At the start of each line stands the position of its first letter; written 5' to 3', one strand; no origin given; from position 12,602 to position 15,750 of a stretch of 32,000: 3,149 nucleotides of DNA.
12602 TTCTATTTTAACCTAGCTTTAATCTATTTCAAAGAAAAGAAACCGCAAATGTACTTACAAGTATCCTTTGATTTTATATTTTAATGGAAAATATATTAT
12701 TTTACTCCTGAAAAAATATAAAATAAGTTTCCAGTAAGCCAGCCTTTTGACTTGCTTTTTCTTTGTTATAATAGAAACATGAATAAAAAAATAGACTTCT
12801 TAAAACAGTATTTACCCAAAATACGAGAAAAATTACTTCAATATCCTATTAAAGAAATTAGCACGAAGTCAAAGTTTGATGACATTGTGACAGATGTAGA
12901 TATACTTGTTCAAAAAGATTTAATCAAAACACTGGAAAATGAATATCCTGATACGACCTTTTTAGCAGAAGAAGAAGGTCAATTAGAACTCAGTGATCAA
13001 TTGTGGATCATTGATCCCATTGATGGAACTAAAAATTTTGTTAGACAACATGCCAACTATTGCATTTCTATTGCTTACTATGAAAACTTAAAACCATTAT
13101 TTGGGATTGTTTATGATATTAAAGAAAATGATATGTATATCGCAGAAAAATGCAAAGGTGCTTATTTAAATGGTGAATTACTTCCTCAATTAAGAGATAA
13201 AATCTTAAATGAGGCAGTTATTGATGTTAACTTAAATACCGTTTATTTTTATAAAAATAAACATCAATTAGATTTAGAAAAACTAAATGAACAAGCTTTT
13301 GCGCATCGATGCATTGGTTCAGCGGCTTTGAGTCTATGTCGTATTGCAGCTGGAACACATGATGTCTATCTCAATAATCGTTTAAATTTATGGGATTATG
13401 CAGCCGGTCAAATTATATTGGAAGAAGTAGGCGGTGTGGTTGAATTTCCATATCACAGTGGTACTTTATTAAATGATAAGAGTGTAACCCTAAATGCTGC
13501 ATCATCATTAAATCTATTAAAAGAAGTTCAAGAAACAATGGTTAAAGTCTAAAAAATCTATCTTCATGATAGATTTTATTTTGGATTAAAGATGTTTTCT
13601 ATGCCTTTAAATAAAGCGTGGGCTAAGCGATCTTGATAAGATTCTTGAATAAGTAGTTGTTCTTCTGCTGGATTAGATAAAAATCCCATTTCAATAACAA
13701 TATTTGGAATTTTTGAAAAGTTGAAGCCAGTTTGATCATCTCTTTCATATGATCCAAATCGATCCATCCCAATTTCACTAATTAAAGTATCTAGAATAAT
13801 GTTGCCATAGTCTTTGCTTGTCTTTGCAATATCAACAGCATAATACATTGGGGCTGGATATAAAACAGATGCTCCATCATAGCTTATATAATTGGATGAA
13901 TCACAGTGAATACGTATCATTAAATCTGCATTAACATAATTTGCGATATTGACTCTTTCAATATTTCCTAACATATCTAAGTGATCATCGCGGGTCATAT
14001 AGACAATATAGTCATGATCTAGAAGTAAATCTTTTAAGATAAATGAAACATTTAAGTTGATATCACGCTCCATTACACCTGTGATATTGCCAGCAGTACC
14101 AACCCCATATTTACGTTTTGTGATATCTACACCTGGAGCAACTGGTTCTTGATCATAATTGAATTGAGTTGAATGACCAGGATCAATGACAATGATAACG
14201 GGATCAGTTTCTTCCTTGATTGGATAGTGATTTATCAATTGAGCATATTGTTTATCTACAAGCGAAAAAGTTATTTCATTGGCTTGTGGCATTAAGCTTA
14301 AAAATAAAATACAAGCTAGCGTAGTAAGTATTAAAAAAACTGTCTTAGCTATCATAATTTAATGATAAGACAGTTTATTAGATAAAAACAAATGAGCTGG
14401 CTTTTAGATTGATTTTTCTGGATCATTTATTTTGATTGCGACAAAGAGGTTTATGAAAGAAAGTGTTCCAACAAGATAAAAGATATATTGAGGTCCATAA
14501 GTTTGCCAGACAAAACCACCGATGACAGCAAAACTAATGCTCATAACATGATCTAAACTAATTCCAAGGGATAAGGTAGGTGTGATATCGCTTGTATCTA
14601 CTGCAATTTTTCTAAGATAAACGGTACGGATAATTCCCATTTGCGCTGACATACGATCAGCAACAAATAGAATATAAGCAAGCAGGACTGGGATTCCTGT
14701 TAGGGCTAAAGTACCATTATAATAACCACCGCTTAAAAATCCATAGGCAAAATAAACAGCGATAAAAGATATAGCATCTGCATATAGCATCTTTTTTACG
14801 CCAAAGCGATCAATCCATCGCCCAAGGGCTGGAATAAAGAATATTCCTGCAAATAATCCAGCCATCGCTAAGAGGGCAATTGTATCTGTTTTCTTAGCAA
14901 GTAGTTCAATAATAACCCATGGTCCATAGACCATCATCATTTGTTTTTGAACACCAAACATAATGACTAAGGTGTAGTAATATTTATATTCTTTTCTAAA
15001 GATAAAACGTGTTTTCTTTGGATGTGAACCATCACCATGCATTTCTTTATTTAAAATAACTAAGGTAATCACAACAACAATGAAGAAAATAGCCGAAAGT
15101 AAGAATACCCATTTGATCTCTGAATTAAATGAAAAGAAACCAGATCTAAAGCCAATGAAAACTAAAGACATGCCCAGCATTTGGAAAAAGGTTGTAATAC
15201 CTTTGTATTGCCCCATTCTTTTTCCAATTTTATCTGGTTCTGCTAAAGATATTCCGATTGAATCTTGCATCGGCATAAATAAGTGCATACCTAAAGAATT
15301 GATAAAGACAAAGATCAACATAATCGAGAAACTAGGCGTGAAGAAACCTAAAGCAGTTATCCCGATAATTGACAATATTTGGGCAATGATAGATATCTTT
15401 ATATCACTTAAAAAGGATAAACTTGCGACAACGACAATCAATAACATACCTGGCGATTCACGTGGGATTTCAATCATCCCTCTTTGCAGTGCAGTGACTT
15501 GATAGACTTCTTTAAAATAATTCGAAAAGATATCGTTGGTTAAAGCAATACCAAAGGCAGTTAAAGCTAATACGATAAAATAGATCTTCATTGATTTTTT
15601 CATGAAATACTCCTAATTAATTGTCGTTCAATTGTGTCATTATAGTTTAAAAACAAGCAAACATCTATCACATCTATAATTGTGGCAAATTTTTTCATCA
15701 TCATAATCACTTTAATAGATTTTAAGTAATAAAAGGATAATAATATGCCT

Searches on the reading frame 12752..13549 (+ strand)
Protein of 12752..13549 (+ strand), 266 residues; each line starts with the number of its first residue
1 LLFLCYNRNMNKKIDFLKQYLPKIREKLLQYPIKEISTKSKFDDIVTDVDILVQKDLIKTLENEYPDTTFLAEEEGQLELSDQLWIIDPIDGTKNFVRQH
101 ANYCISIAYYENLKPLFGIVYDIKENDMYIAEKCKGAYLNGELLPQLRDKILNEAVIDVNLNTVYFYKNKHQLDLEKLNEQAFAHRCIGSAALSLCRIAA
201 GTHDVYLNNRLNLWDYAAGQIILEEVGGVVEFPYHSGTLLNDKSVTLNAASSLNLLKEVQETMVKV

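Call 88: search_protein_families(library=pfam, proteins=[window:12752-13549:+], max_evalue=0.00001)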
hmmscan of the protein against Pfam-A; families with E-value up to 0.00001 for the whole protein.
window:12752-13549:+ (266 aa): 1 family
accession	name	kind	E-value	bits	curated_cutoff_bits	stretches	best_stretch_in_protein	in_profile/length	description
PF00459.30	Inositol_P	-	5.7e-52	177.3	27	1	35-251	29-256/271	Inositol monophosphatase family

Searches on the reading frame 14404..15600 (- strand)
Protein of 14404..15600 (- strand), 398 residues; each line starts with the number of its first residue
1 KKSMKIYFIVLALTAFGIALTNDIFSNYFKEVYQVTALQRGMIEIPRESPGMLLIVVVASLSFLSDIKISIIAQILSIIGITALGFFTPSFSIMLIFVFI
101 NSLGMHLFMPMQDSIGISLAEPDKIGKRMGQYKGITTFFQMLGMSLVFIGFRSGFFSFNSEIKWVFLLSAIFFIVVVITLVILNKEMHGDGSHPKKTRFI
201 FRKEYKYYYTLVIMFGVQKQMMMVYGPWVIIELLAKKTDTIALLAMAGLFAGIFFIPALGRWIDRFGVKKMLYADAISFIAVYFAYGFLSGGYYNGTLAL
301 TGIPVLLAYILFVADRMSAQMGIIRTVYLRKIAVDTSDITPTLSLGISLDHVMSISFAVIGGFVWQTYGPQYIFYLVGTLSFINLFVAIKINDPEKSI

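Call 88: search_protein_families(library=pfam, proteins=[window:14404-15600:-], max_evalue=0.00001)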
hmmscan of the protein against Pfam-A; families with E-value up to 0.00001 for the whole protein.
window:14404-15600:- (398 aa): 1 family
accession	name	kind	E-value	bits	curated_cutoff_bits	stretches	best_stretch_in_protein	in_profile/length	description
PF07690.21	MFS_1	-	1.3e-15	57.6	33.4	1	65-320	60-331/347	Major Facilitator Superfamily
